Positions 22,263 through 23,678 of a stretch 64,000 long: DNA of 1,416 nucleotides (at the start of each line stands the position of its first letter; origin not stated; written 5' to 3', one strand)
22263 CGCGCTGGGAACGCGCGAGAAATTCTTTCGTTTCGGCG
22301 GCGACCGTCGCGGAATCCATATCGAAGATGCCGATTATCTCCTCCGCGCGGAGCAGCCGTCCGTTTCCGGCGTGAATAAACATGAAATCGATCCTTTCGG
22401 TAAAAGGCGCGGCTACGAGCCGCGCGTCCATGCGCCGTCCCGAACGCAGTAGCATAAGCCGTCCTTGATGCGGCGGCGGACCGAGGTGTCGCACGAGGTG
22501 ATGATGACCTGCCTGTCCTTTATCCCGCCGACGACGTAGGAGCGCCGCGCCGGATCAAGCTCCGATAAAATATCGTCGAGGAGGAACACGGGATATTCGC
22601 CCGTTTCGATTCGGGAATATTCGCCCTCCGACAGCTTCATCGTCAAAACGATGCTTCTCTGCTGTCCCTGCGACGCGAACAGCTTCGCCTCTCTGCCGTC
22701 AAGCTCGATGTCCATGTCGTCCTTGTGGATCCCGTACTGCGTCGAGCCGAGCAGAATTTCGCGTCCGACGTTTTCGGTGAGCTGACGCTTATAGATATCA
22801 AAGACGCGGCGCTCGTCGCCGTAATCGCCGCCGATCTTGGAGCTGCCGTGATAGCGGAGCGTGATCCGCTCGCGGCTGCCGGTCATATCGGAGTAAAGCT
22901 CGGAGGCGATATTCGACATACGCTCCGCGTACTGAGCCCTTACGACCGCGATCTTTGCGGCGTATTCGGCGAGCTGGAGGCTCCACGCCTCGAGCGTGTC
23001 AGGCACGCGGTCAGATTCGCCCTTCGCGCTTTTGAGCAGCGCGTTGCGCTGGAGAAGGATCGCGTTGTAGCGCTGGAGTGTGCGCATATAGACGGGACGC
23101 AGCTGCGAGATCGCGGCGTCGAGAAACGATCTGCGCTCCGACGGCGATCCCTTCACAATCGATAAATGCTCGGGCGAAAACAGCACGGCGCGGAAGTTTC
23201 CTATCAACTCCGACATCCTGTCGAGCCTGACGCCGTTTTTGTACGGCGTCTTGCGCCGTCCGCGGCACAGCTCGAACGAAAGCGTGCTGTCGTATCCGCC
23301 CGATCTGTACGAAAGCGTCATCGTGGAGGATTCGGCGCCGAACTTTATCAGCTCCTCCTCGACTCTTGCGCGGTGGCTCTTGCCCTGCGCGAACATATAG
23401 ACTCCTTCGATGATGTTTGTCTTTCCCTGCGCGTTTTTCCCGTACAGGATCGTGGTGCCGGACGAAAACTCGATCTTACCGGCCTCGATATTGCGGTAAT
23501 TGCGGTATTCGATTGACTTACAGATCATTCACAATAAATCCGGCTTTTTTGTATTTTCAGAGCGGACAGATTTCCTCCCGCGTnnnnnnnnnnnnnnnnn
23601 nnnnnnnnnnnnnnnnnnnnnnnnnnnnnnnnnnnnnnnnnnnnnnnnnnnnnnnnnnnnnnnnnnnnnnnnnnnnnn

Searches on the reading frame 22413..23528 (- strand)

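Call 30: search_protein_families(library=pfam, proteins=[window:22413-23528:-])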
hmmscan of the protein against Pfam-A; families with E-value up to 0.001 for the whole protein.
window:22413-23528:- (371 aa): 4 families
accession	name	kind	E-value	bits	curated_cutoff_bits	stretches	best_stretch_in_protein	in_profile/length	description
PF02463.25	SMC_N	-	3.9e-12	46.5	40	1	4-350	3-201/220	RecF/RecN/SMC N terminal domain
PF13175.12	AAA_15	-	1.6e-08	35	32.1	1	1-51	1-51/374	AAA ATPase domain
PF13476.12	AAA_23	-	1.5e-07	32.7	27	1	5-59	1-55/201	AAA domain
PF13304.12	AAA_21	-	0.00049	20.7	27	0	26-330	2-277/304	AAA domain, putative AbiEii toxin, Type IV TA system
